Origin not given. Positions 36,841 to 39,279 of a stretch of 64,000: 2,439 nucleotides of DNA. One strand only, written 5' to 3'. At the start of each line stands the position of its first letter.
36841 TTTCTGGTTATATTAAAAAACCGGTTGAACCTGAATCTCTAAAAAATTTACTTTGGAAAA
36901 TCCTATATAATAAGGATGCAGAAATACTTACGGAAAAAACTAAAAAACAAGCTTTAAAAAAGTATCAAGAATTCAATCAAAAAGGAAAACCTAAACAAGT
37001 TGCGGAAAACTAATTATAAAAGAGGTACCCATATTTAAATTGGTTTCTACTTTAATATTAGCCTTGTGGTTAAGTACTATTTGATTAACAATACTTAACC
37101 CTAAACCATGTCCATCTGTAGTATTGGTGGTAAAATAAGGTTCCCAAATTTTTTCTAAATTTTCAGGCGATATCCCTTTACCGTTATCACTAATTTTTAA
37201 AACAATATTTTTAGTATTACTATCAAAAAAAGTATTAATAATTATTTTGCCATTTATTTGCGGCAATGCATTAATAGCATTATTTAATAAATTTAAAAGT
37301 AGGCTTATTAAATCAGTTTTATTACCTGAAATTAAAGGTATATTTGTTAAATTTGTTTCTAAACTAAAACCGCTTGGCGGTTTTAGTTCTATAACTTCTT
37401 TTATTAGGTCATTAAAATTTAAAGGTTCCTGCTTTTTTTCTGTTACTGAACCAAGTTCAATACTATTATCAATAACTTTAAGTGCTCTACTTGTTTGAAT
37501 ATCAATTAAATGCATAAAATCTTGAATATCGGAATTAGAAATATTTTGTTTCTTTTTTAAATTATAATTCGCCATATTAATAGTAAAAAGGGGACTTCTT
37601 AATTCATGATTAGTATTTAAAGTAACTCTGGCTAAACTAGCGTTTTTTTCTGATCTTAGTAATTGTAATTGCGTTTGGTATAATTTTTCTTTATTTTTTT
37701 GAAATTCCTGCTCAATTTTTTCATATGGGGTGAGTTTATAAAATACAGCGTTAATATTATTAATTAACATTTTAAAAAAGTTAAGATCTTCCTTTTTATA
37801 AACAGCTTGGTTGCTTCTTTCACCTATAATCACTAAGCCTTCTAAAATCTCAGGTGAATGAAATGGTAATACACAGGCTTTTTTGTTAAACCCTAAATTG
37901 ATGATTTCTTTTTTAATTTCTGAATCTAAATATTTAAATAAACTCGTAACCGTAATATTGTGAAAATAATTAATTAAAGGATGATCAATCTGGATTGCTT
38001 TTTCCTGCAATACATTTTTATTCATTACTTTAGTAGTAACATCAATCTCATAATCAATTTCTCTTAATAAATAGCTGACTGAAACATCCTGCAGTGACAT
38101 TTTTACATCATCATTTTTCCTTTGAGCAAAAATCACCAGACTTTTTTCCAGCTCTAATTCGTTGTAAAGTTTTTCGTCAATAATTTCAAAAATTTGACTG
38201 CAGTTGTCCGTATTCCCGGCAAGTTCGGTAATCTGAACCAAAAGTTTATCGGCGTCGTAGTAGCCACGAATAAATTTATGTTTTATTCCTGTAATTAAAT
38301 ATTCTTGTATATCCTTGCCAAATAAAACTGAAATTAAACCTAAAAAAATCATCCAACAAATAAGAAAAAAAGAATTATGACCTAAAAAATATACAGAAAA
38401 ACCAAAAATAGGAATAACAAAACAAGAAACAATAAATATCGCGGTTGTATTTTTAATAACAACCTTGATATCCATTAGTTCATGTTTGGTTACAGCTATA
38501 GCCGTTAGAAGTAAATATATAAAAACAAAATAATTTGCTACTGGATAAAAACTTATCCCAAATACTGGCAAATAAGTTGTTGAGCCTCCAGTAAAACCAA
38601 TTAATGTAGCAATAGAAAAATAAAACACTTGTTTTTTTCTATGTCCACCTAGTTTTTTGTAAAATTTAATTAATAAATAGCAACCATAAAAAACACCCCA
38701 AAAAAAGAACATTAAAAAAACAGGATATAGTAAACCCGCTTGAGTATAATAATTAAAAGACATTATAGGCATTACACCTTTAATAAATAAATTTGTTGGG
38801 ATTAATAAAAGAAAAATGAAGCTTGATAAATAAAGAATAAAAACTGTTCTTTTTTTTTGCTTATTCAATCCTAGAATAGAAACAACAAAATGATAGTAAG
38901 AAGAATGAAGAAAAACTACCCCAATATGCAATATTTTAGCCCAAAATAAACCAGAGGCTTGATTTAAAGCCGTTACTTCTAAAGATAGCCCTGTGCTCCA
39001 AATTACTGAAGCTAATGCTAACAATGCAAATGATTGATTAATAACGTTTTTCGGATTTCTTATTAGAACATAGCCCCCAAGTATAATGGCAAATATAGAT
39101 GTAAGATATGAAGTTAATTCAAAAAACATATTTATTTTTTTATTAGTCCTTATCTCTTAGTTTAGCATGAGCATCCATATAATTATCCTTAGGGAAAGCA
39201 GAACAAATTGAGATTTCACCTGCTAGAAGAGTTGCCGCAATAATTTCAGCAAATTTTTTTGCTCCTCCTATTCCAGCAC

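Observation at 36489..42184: Candidate undescribed signalling/biosynthesis module: alpha-oxoamine synthase + orphan HMG-CoA-reductase-like enzyme + 7TM sensor kinase + receiver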

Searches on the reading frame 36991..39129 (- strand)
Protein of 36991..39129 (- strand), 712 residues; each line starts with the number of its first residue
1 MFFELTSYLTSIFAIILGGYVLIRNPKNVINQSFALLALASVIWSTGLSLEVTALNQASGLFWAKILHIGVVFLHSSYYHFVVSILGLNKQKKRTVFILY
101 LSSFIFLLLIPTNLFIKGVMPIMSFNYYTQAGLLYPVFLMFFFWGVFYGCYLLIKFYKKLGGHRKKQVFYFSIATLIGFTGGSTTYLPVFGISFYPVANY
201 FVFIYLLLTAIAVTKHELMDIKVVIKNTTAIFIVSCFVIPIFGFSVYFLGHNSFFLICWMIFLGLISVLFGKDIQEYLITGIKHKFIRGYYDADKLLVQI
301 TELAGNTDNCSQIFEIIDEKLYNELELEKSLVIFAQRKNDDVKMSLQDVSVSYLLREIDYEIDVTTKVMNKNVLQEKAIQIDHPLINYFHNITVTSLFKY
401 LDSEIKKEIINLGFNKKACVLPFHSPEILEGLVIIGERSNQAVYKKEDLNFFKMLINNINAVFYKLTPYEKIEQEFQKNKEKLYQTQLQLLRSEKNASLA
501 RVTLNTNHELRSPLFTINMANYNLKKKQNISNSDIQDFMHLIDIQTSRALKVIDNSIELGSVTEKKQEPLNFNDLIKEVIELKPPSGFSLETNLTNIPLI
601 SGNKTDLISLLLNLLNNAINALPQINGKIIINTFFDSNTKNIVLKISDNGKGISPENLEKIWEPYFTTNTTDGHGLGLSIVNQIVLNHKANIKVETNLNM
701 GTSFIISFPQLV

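Call 4: search_protein_families(library=pfam, proteins=[window:36991-39129:-], max_evalue=0.01)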
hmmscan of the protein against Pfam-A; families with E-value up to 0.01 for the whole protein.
window:36991-39129:- (712 aa): 4 families
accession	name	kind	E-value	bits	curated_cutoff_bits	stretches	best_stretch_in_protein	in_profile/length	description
PF02518.31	HATPase_c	-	3.9e-21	76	26.4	1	603-710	2-109/111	Histidine kinase-, DNA gyrase B-, and HSP90-like ATPase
PF16927.11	HisKA_7TM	-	3.3e-16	60.2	28.6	1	9-221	4-222/224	N-terminal 7TM region of histidine kinase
PF14501.12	HATPase_c_5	-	2.5e-09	37.4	22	1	604-697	3-91/102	GHKL domain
PF00512.31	HisKA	-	0.0084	16.6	26.9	0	504-561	7-62/66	His Kinase A (phospho-acceptor) domain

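Call 5: search_protein_families(library=ncbifam, proteins=[window:36991-39129:-], max_evalue=0.01)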
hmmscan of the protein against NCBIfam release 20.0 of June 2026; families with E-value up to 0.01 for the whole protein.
window:36991-39129:- (712 aa): 69 families (the best 25 are shown)
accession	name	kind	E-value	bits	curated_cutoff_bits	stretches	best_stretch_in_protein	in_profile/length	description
NF008468.0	PRK11360.1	equivalog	7.6e-37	126.9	646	1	485-709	382-607/616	two-component system sensor histidine kinase AtoS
NF007688.0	PRK10364.1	equivalog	3.3e-30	105.3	479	1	485-710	226-451/460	two-component system sensor histidine kinase ZraS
TIGR02966.1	phoR_proteo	equivalog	6.7e-26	91.1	334.2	1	505-708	120-333/333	phosphate regulon sensor histidine kinase PhoR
NF041735.1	hist_kin_RppB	equivalog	9.4e-26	90.6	400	1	502-709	219-438/438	two-component system sensor histidine kinase RppB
NF046044.1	PnpS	equivalog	3.3e-25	88.9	400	1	505-709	176-390/390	two-component system histidine kinase PnpS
NF010411.0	PRK13837.1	equivalog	3.4e-25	88.2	647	1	532-710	482-675/828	two-component system VirA-like sensor kinase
NF038348.1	T2SS_HK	subfamily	1.8e-22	79.5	450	1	595-709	460-572/574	histidine kinase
TIGR02938.1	nifL_nitrog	equivalog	3.5e-21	75.3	242.45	1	477-708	254-492/494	nitrogen fixation negative regulator NifL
NF007004.0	PRK09467.1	equivalog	1.9e-20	73.1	415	1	507-710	240-436/440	two-component system sensor histidine kinase EnvZ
NF053867.1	SprKinKinDBac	equivalog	2.1e-20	72.7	775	1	502-709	289-496/500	sporulation kinase KinD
NF041210.1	his_kin_PieS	equivalog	2.9e-20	72.7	850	1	471-710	224-470/474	two component system sensor histidine kinase PieS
NF052574.1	HisKinEspCMyxo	equivalog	5e-20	71.3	1200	1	590-709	514-636/785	serine histidine kinase EspC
NF033092.0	HK_WalK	equivalog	6.4e-20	71.2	725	1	505-709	378-593/594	cell wall metabolism sensor histidine kinase WalK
NF008312.0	PRK11100.1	equivalog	6.6e-20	71.4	356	1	504-707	261-471/477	two-component system sensor histidine kinase CreC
NF033792.0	ActS_PrrB_HisK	equivalog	7.3e-20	71.2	350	1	467-695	170-402/423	ActS/PrrB/RegB family redox-sensitive histidine kinase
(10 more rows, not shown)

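Call 72: find_homologous_proteins(query=window:36991-39129:-, max_evalue=1e-10)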
Query window:36991-39129:- (712 aa): 40 proteins with E <= 1e-10 among 8000 candidates.
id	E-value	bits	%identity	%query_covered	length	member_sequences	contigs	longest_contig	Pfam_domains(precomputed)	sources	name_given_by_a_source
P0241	0.0e+0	1562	100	100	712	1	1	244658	PF02518.32,PF16927.12,PF14501.13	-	-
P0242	6.1e-160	552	43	98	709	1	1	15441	PF02518.32,PF00512.32,PF16927.12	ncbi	-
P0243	3.7e-129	450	41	84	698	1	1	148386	PF02518.32,PF00512.32,PF16927.12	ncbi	-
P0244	7.2e-123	429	37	100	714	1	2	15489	PF02518.32,PF00512.32,PF16927.12,PF14501.13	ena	-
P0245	5.3e-97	344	34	98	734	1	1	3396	PF02518.32,PF16927.12,PF14501.13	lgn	-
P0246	9.0e-91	323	32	98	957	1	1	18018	PF02518.32,PF16927.12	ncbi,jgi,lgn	ncbi:MAG: ATP-binding protein [Candidatus Margulisiibacteriota bacterium]|jgi:signal transduction hi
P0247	3.5e-80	288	30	98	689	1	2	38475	PF02518.32,PF00512.32,PF16927.12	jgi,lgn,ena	-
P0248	1.3e-78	283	29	100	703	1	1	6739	PF02518.32,PF00512.32,PF16927.12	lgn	-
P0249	8.4e-78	280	34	80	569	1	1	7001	PF16927.12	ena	-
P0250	2.6e-75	272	29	99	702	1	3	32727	PF02518.32,PF00512.32,PF16927.12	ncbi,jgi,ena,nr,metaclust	ncbi:MAG: hypothetical protein A2Y40_03955 [Candidatus Margulisbacteria bacterium GWF2_35_9]|nr:MAG:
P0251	2.7e-73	265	29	95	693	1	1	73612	PF02518.32,PF00512.32,PF16927.12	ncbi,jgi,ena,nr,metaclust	ncbi:MAG: hypothetical protein A2Y40_03715 [Candidatus Margulisbacteria bacterium GWF2_35_9]|nr:MAG:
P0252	5.4e-73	264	26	99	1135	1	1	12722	PF13185.13,PF01590.33,PF02518.32,PF13492.13,PF16927.12,PF00072.31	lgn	-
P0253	1.9e-72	263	29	98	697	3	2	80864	PF02518.32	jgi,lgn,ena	-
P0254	5.1e-72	261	26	99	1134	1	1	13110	PF13185.13,PF01590.33,PF02518.32,PF13492.13,PF16927.12,PF00072.31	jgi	-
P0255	1.6e-61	227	29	98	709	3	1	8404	PF13185.13,PF01590.33,PF02518.32,PF13492.13,PF00512.32,PF16927.12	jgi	-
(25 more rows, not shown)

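Call 74: find_encoding_contigs(protein=P0244, flank=10000, max_places=2)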
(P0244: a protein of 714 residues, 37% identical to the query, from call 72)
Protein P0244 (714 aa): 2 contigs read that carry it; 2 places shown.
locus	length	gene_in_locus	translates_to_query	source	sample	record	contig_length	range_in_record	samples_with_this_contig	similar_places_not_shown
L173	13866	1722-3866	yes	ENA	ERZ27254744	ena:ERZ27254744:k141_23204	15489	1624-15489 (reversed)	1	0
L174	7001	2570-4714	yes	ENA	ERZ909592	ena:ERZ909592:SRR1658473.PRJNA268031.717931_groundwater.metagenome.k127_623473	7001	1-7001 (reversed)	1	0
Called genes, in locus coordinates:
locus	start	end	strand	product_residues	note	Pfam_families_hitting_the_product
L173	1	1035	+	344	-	?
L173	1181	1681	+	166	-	PF13279:4HBT_2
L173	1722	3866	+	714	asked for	PF16927:HisKA_7TM, PF00512:HisKA (faint), PF02518:HATPase_c, PF14501:HATPase_c_5 (weak)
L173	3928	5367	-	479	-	PF01048:PNP_UDP_1 (weak), PF00535:Glycos_transf_2, PF10111:Glyco_tranf_2_2, PF13641:Glyco_tranf_2_3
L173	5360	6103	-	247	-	PF02219:MTHFR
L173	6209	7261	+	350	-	PF00483:NTP_transferase, PF12804:NTP_transf_3 (weak), PF22640:ManC_GMP_beta-helix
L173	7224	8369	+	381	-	PF02684:LpxB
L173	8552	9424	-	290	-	PF04055:Radical_SAM, PF16199:Radical_SAM_C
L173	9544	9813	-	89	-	-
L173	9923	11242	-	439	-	PF00483:NTP_transferase, PF00132:Hexapep (faint), PF25084:LbH_EIF2B, PF25087:GMPPB_C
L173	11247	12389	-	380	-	PF00072:Response_reg, PF00154:RecA_N (weak), PF05625:PAXNEB (weak), PF06745:ATPase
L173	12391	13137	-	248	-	PF06745:ATPase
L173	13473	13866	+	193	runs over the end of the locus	-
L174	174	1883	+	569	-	PF16927:HisKA_7TM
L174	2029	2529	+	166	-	PF13279:4HBT_2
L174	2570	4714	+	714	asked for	PF16927:HisKA_7TM, PF00512:HisKA (faint), PF02518:HATPase_c, PF14501:HATPase_c_5 (weak)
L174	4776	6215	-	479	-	PF01048:PNP_UDP_1 (weak), PF00535:Glycos_transf_2, PF10111:Glyco_tranf_2_2, PF13641:Glyco_tranf_2_3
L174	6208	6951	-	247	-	PF02219:MTHFR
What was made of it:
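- A relative (L174) has the tandem layout: AOS-type 7TM protein, then a 4HBT_2 hotdog thioesterase, then an HMGR-like-subtype 7TM kinase (call 74). A hotdog thioesterase can take the reductase's place in front of the same 7TM subtype (call 74).
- Tried and rejected: A simple 'recent chimera' story was softened after call 74.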

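Call 83: predict_structure(alignment_id=A4)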
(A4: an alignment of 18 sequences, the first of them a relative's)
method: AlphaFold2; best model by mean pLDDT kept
length: 712 residues; sequences in the alignment: 18
mean_pLDDT: 79.7   pTM: 0.38
mean pLDDT of the five models: 79.7, 79.1, 77.1, 76.9, 76.6
residues with pLDDT >= 90: 157; 70-90: 410; 50-70: 116; < 50: 29
segments of 3 or more residues with pLDDT < 50: 216-229, 339-348, 673-675
pLDDT, mean of each block of 10 residues (from residue 1): 83 84 83 92 92 90 92 93 87 90 93 90 87 92 91 86 76 84 86 81 84 54 42 64 75 81 80 66 54 84 86 90 85 75 45 80 64 78 87 88 90 88 86 86 81 92 73 65 64 59 68 83 72 74 79 67 69 86 72 88 85 85 82 89 91 83 66 59 86 88 90 70
secondary structure, 60 per line:
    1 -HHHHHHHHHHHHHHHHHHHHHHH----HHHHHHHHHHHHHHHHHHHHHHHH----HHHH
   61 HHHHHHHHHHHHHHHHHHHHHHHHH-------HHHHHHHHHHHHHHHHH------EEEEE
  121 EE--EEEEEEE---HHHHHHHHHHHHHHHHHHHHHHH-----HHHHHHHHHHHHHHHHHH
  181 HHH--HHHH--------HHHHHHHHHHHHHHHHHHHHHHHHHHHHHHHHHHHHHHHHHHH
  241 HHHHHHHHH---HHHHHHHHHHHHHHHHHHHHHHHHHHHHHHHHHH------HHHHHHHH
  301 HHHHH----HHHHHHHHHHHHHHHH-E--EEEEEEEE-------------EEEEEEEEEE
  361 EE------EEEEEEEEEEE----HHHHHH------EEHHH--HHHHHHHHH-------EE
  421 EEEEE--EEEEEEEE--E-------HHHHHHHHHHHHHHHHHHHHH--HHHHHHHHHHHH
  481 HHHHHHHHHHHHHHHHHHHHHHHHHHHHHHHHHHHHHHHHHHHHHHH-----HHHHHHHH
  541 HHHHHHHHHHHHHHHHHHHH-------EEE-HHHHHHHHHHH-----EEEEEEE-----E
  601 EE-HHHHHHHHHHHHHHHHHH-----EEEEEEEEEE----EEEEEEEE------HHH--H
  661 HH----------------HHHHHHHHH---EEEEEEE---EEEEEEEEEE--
elements in order (helices of 4 or more, strands of 3 or more residues): H2-24 H29-52 H57-85 H93-109 E116-122 E125-131 H135-157 H163-183 H186-189 H198-249 H253-286 H293-305 H310-325 E330-337 E351-362 E369-379 H384-389 H403-411 E419-425 E428-435 H446-466 H469-527 H533-560 E568-570 H572-582 E588-594 E600-602 H604-621 E627-636 E641-648 H679-687 E691-697 E701-710

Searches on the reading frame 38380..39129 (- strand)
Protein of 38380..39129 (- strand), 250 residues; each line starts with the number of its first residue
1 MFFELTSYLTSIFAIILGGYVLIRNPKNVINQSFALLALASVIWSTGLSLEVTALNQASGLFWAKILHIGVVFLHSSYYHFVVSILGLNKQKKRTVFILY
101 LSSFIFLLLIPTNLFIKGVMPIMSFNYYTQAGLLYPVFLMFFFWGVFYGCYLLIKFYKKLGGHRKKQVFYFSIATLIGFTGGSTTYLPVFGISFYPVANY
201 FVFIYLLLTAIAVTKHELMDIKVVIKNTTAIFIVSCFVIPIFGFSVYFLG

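Call 48: search_protein_families(library=ncbifam, proteins=[window:38380-39129:-], max_evalue=10)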
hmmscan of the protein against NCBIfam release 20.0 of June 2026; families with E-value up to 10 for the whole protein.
seq(250 aa): 1 family
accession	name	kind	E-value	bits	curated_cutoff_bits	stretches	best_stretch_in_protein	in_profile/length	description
NF047679.1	LIC10906_fam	subfamily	0.00016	21.3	200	1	17-233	1-216/283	LIC10906 family membrane protein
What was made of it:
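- On CqsA/LqsA-type autoinducer synthase with CqsS/LqsS sensor: An NCBIfam scan of the 7TM regions gave only a weak LIC10906-family hit (call 48).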

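Call 93: predict_structure(alignment_id=A5)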
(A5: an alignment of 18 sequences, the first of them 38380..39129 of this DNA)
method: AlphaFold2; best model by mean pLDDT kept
length: 250 residues; sequences in the alignment: 18
mean_pLDDT: 86.3   pTM: 0.81
mean pLDDT of the five models: 86.3, 85.3, 85.1, 84.9, 84.4
residues with pLDDT >= 90: 125; 70-90: 101; 50-70: 15; < 50: 9
segments of 3 or more residues with pLDDT < 50: 217-225
pLDDT, mean of each block of 10 residues (from residue 1): 81 88 89 95 94 93 96 97 93 96 97 95 84 96 95 92 84 87 87 79 84 58 53 70 73
secondary structure, 60 per line:
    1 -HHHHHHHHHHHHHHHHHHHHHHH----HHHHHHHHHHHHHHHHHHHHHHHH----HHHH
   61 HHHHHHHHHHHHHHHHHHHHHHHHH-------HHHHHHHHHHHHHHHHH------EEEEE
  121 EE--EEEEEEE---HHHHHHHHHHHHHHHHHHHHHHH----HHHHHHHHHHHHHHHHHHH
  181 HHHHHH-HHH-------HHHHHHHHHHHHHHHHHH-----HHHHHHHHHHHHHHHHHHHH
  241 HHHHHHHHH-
elements in order: H2-24 H29-52 H57-85 H93-109 E116-122 E125-131 H135-157 H162-186 H198-215 H221-249
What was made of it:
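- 38425..39129 (-): Sensor kinase, residues 1-235: HisKA_7TM domain of the HMGR-linked subtype. AlphaFold2 model: pLDDT 86, pTM 0.81, seven helices plus a beta-hairpin at residues 116-131 (call 93).
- On HisKA_7TM sensor domain (PF16927): The AlphaFold2 model has seven helices with pLDDT 86 (call 93).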

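Call 95: fold_search(model_id=the predicted structure, library=pdb)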
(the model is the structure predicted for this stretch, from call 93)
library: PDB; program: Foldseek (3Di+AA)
matches with E <= 10: 976; with E <= 0.001: 7
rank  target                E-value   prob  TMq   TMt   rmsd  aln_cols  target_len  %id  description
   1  7sil_A                3.5e-04  1.00  0.54  0.21   6.1       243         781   12  Structure of positive allosteric modulator-bound active human calcium-sensing receptor (released 2022-01-19)
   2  8szf_A                4.6e-04  1.00  0.53  0.21   6.2       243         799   12  Cryo-EM structure of cinacalcet-bound active-state human calcium-sensing receptor CaSR in lipid nanodiscs (released 2024-02-07)
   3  9avl_Q                5.3e-04  1.00  0.55  0.21   6.4       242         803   14  Structure of human calcium-sensing receptor in complex with Gi3 protein in nanodiscs (released 2024-04-17)
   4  7y24_E                5.8e-04  1.00  0.52  0.47   6.6       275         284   13  Cryo-EM structure of the octreotide-bound SSTR2-miniGo-scFv16 complex (released 2022-10-19)
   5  8szi_B                6.3e-04  1.00  0.52  0.20   6.3       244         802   11  Cryo-EM structure of PAM-free human calcium-sensing receptor CaSR-Gi complex in lipid nanodiscs (released 2024-02-07)
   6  9asb_R                8.4e-04  1.00  0.53  0.20   6.3       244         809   11  Structure of human calcium-sensing receptor in complex with chimeric Gq (miniGisq) protein in nanodiscs (released 2024-04-17)
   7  6w2y_B                8.8e-04  1.00  0.53  0.24   6.1       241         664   12  CryoEM Structure of GABAB1b Homodimer (released 2020-07-01)
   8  8wpu_A                1.1e-03  1.00  0.52  0.20   6.3       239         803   13  Human calcium-sensing receptor(CaSR) bound to cinacalcet in complex with Gq protein (released 2023-11-22)
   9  9avg_Q                1.2e-03  1.00  0.47  0.19   6.8       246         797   12  Structure of human calcium-sensing receptor in complex with chimeric Gs (miniGis) protein in nanodiscs (released 2024-04-17)
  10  9axf_Q                1.3e-03  1.00  0.47  0.19   6.3       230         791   13  Structure of human calcium-sensing receptor in complex with chimeric Gq (miniGisq) protein in detergent (released 2024-04-17)
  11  9c1p_B                1.5e-03  1.00  0.52  0.20   6.1       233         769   11  Structure of Calcium-Sensing Receptor in complex with positive allosteric modulator '6218 (released 2024-10-02)
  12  8szf_B                1.5e-03  1.00  0.49  0.19   6.5       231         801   12  Cryo-EM structure of cinacalcet-bound active-state human calcium-sensing receptor CaSR in lipid nanodiscs (released 2024-02-07)
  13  9ayf_Q                1.6e-03  1.00  0.54  0.21   5.5       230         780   12  Structure of human calcium-sensing receptor in complex with Gi1 (miniGi1) protein in detergent (released 2024-04-17)
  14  7m3f_B                1.7e-03  1.00  0.55  0.21   6.3       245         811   13  Asymmetric Activation of the Calcium Sensing Receptor Homodimer (released 2021-06-30)
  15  7xrr                  1.8e-03  1.00  0.54  0.45   7.5       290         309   12  Crystal structure of the human OX2R bound to the insomnia drug lemborexant. (released 2022-11-23)
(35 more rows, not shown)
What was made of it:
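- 38425..39129 (-): There is a weak resemblance to GPCR 7TM bundles, TM-score 0.52-0.59 (call 95).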
